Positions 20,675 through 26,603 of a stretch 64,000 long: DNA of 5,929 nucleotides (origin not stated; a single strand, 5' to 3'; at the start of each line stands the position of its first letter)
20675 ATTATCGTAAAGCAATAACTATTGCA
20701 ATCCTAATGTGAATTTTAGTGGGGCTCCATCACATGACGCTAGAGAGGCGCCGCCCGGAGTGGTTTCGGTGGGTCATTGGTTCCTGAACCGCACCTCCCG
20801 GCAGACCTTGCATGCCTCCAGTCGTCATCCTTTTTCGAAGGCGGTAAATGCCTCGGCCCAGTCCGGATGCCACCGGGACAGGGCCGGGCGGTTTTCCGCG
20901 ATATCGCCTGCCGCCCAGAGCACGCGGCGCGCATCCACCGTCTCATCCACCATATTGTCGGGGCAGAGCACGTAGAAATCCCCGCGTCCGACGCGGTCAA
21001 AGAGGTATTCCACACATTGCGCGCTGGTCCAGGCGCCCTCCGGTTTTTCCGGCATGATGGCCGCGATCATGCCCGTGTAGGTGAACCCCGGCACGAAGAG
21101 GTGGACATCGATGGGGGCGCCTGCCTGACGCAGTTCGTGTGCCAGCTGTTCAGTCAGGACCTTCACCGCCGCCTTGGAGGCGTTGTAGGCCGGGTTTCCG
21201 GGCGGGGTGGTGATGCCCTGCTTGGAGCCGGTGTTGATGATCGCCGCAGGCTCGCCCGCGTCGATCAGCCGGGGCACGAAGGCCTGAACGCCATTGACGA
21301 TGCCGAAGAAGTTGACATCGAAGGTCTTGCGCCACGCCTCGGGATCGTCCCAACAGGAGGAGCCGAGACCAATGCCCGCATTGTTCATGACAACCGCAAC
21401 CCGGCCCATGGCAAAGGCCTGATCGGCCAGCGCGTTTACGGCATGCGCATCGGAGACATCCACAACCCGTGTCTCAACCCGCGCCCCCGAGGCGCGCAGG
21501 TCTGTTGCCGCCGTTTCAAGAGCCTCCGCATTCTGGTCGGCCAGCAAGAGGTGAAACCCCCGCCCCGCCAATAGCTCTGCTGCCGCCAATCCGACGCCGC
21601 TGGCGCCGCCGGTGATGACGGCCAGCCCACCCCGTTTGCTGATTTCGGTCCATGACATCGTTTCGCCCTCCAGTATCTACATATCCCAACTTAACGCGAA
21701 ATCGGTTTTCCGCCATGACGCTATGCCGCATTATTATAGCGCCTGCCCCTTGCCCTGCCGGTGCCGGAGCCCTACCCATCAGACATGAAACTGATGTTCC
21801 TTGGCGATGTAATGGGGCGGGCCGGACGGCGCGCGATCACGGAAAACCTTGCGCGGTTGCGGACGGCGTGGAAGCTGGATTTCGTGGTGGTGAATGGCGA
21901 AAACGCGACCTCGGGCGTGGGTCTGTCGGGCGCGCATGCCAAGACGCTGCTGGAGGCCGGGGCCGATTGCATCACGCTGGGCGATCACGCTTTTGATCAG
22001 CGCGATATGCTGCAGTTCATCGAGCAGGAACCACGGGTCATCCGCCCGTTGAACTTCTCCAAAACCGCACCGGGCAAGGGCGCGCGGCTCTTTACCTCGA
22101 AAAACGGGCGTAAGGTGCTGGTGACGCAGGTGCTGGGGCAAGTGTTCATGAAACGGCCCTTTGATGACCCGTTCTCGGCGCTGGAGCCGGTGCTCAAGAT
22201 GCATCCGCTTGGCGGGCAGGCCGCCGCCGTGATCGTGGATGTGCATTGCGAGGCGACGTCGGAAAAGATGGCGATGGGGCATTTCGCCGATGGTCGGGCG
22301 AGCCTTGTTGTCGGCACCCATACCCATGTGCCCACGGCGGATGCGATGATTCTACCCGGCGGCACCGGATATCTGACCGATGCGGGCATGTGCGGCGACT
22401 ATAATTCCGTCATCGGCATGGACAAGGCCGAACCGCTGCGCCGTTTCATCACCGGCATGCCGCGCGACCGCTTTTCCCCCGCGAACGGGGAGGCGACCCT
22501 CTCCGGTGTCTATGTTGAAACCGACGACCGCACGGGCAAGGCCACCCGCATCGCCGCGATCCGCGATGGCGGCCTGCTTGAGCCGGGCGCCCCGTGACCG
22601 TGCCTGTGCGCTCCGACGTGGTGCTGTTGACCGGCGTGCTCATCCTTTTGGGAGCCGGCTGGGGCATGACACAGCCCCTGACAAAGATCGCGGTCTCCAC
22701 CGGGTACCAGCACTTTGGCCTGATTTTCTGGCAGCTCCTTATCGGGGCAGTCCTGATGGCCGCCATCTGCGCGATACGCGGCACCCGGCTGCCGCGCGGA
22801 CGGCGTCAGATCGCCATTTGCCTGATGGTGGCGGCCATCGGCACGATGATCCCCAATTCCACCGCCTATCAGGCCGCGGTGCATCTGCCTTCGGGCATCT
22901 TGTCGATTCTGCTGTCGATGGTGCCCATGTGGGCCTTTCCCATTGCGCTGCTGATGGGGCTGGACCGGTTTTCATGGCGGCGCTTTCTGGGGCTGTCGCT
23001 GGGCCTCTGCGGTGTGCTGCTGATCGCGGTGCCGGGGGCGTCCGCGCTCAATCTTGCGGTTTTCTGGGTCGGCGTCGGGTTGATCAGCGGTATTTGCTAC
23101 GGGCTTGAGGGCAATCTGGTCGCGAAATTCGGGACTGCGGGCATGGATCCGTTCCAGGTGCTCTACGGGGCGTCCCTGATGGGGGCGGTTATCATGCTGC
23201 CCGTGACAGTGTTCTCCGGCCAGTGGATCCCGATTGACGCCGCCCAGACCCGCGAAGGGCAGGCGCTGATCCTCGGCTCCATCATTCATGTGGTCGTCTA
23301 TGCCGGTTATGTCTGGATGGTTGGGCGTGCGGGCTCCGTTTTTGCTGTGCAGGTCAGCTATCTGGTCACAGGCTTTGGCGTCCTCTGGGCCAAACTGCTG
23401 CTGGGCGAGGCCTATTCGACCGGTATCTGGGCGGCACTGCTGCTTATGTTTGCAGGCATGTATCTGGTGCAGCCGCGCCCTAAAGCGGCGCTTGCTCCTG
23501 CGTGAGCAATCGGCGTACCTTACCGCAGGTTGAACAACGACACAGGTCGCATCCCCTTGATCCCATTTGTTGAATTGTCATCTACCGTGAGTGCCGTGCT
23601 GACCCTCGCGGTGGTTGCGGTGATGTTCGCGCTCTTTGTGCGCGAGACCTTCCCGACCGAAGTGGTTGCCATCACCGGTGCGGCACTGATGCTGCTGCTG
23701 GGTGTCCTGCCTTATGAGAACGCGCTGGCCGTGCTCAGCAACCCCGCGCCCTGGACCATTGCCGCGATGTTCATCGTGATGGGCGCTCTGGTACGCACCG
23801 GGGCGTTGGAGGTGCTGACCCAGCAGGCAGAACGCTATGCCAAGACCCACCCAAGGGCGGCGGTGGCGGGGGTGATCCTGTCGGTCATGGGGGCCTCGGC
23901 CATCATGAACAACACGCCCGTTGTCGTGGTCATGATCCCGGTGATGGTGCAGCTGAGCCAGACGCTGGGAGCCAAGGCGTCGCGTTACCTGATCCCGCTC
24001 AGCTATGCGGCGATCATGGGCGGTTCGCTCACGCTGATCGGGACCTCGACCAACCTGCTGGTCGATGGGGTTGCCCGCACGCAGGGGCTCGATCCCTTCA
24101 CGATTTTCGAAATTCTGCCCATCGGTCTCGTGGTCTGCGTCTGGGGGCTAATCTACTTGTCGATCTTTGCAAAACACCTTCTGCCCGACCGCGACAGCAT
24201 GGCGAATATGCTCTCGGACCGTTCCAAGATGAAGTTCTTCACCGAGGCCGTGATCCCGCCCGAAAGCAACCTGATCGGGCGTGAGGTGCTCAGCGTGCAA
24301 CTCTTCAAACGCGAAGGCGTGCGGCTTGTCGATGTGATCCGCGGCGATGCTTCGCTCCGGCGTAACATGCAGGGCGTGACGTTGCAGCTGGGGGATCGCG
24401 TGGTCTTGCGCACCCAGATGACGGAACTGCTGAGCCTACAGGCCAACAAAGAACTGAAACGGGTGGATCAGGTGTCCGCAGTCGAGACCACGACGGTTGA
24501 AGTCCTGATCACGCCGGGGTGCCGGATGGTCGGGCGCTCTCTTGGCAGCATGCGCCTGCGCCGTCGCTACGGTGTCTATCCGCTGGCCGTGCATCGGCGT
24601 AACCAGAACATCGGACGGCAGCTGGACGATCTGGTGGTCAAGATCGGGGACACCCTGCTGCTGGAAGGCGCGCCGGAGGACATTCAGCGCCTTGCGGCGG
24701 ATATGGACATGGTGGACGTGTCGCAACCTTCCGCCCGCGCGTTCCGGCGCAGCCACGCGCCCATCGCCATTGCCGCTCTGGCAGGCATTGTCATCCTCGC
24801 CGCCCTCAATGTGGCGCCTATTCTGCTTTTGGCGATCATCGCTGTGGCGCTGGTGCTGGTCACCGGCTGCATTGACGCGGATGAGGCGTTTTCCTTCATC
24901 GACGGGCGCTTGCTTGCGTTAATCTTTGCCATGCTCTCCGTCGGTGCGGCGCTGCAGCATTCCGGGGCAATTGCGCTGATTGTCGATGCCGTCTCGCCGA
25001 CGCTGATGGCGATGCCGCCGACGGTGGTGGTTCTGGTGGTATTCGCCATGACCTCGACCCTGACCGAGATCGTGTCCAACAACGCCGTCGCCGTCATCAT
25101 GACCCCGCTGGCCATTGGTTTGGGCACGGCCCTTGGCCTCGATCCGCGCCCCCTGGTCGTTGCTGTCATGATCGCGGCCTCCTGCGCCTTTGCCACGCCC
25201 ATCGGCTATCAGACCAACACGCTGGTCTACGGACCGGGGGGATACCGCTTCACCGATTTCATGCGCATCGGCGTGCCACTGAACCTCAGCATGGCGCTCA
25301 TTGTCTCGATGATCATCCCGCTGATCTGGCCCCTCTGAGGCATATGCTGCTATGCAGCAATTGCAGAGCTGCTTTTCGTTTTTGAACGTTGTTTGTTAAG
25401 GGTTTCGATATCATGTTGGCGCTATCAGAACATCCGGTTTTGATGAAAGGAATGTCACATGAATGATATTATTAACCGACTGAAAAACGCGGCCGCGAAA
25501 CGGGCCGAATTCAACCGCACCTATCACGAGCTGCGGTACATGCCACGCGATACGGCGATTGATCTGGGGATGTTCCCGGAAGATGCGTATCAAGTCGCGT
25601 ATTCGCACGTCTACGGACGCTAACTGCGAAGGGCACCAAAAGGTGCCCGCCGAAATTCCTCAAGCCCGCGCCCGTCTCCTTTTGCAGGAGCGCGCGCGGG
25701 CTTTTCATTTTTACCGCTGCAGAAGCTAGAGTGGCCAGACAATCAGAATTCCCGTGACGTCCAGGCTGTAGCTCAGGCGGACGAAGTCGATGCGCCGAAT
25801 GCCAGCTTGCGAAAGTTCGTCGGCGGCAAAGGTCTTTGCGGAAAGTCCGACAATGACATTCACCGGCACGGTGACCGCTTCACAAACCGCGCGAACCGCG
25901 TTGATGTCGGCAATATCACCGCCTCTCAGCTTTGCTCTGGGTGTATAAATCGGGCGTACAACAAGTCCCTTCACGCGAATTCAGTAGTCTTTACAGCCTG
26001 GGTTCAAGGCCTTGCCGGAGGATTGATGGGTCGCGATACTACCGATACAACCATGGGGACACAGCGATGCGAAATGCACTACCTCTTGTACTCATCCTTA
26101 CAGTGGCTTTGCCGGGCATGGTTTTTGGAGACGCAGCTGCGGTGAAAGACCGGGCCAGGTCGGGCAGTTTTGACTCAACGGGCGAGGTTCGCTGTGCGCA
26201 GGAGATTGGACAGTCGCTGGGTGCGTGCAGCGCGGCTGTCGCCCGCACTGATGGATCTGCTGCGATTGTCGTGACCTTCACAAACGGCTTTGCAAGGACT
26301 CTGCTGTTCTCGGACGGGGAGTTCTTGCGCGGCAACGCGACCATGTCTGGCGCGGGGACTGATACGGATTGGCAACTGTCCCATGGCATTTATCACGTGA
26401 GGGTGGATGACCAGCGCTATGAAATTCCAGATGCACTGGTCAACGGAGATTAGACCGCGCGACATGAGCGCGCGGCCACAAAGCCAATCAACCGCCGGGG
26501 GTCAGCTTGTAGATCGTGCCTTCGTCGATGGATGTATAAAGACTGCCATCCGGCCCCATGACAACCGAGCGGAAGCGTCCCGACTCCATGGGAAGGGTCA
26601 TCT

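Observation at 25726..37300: Integrase-less ~11.5-kb redox and gas-signalling island between two convergent SLC13 paralogs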

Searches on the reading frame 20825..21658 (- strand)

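Call 4: search_protein_families(library=pfam, proteins=[window:20825-21658:-])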
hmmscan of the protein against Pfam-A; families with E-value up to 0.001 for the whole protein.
window:20825-21658:- (277 aa): 3 families
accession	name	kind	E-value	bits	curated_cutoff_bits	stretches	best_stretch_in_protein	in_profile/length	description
PF00106.31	adh_short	-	2.7e-44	151.4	26.6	1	13-202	3-191/195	short chain dehydrogenase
PF13561.12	adh_short_C2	-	1.3e-27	97.3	27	1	19-202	3-185/236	Enoyl-(Acyl carrier protein) reductase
PF08659.16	KR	-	4.9e-09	36.8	22.6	1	12-180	2-167/180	KR domain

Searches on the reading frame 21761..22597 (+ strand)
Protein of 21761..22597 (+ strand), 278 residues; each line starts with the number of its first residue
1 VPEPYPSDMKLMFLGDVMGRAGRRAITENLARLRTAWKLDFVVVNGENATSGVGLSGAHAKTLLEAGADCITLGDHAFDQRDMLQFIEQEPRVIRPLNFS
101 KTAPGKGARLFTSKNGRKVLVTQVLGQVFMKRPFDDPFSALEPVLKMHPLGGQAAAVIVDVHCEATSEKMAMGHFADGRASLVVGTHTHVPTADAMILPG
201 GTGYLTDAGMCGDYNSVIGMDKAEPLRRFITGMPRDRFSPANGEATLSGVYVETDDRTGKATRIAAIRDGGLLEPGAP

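Call 4: search_protein_families(library=pfam, proteins=[window:21761-22597:+])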
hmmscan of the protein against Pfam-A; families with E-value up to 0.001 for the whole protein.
window:21761-22597:+ (278 aa): 2 families
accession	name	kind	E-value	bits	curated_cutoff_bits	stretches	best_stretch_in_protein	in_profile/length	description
PF13277.11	YmdB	-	2.9e-102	341.7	27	1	12-267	1-253/253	YmdB-like protein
PF00149.33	Metallophos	-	2.3e-05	25.4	21.5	1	9-191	1-191/191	Calcineurin-like phosphoesterase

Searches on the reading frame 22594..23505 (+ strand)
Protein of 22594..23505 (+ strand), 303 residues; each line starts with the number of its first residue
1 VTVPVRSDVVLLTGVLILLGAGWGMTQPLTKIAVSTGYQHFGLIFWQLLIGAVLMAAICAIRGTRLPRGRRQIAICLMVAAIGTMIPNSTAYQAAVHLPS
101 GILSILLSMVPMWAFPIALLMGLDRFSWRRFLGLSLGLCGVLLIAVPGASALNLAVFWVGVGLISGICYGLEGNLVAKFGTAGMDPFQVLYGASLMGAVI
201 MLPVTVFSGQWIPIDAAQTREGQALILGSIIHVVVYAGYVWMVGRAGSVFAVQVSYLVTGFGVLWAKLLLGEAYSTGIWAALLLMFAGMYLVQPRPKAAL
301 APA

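Call 4: search_protein_families(library=pfam, proteins=[window:22594-23505:+])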
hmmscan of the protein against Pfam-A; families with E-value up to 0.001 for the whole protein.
window:22594-23505:+ (303 aa): 1 family
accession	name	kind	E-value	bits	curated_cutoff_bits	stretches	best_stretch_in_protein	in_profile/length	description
PF00892.27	EamA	-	1.6e-23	83.9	28.2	2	16-145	7-134/135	EamA-like transporter family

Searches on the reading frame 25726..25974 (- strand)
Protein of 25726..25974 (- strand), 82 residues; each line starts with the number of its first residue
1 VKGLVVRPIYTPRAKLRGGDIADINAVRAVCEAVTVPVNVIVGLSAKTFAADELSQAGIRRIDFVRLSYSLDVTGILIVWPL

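Call 3: search_protein_families(library=pfam, proteins=[window:25726-25974:-])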
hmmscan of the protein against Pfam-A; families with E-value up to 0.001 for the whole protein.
window:25726-25974:- (82 aa): 1 family
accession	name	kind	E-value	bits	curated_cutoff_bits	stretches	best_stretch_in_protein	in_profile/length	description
PF13714.12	PEP_mutase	-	9.7e-05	22.5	31.5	1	23-64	181-220/240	Phosphoenolpyruvate phosphomutase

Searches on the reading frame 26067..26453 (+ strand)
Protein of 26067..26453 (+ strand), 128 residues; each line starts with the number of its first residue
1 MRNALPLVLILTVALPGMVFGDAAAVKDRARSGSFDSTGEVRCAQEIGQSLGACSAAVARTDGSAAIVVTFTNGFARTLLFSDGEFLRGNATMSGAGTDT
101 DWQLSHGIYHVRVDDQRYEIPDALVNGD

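Call 46: search_protein_families(library=pfam, proteins=[window:26067-26453:+], max_evalue=0.1)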
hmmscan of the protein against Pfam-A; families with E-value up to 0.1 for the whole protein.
window:26067-26453:+ (128 aa): 0 families
